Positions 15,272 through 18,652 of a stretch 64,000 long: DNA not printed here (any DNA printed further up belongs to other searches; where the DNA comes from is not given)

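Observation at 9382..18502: Five-gene coupled operon HTH - SNF2 - DUF4391 - Mod - Res: a type III R-M core with an uncharacterised SNF2/DUF4391 add-on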

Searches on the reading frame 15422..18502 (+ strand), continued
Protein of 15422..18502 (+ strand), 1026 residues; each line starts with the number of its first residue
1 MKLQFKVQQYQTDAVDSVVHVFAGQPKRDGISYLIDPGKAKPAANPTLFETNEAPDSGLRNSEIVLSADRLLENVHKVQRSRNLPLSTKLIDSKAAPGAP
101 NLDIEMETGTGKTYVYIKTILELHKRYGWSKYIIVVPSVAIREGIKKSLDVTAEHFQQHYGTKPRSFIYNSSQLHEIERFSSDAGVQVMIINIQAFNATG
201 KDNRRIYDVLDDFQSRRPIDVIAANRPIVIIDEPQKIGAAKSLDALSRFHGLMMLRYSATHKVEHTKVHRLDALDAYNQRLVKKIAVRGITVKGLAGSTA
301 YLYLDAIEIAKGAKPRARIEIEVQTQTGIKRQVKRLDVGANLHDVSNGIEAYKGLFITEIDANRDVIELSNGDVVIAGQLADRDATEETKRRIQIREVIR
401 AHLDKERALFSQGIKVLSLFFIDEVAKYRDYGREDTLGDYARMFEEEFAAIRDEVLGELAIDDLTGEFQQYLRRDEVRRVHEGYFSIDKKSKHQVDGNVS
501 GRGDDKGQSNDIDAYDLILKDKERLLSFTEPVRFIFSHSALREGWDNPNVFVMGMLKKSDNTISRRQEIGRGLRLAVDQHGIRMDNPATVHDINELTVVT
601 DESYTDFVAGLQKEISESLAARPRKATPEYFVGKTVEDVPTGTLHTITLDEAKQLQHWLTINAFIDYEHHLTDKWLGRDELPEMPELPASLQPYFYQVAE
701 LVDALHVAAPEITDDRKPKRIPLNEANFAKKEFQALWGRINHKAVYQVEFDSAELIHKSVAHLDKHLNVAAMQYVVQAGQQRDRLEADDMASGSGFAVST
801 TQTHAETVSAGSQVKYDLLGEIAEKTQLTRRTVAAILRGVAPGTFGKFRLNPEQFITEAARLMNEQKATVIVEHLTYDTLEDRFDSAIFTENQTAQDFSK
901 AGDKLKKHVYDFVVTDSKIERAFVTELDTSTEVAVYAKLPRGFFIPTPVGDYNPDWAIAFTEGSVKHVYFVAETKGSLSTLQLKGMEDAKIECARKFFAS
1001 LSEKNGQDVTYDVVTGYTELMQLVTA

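Call 63: get_annotated_region(hit=H70, flank=9000)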
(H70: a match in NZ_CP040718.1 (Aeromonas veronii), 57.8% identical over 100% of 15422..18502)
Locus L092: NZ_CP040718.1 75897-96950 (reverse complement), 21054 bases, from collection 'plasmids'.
description: Aeromonas veronii strain HX3 plasmid pHX3, complete sequence
organism: Aeromonas veronii (NCBI taxid 654)
taxonomy: Bacteria; Pseudomonadota; Gammaproteobacteria; Aeromonadales; Aeromonadaceae; Aeromonas; Aeromonas veronii
host: -; source: alligator,bacteria; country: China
typing (MOB-suite, as given by PLSDB): conjugative; relaxase MOBH,MOBH; mating-pair formation MPF_F
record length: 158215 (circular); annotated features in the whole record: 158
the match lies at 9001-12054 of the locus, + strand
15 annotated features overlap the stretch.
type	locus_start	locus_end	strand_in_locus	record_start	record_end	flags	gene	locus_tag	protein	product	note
CDS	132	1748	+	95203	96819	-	-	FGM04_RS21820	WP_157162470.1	PAAR domain-containing protein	-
CDS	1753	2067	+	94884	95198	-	-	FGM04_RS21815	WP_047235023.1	hypothetical protein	-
CDS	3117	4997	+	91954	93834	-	-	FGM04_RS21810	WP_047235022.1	ATP-dependent endonuclease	-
CDS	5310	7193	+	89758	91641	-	-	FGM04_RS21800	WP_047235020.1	site-specific DNA-methyltransferase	GO:0006306 - DNA methylation [Evidence IEA]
CDS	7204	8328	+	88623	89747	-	-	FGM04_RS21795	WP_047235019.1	AAA family ATPase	-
CDS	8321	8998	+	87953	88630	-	-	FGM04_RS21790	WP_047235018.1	DUF4276 family protein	-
CDS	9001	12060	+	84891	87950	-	-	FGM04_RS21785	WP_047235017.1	DEAD/DEAH box helicase family protein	-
CDS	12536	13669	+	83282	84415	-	-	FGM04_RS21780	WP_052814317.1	competence protein CoiA family protein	-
CDS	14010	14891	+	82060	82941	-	-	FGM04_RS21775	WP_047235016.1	DNA replication terminus site-binding protein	-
CDS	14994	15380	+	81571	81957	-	-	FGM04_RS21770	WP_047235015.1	hypothetical protein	-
CDS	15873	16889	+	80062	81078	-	-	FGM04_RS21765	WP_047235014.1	DNA-binding protein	-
CDS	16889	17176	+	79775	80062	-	-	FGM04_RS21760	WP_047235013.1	hypothetical protein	-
CDS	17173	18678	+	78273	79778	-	-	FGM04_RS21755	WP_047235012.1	UvrD-helicase domain-containing protein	-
CDS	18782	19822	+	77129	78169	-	traF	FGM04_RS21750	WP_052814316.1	conjugal transfer protein TraF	-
CDS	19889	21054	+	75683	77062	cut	-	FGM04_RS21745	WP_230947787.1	conjugal transfer protein TraH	-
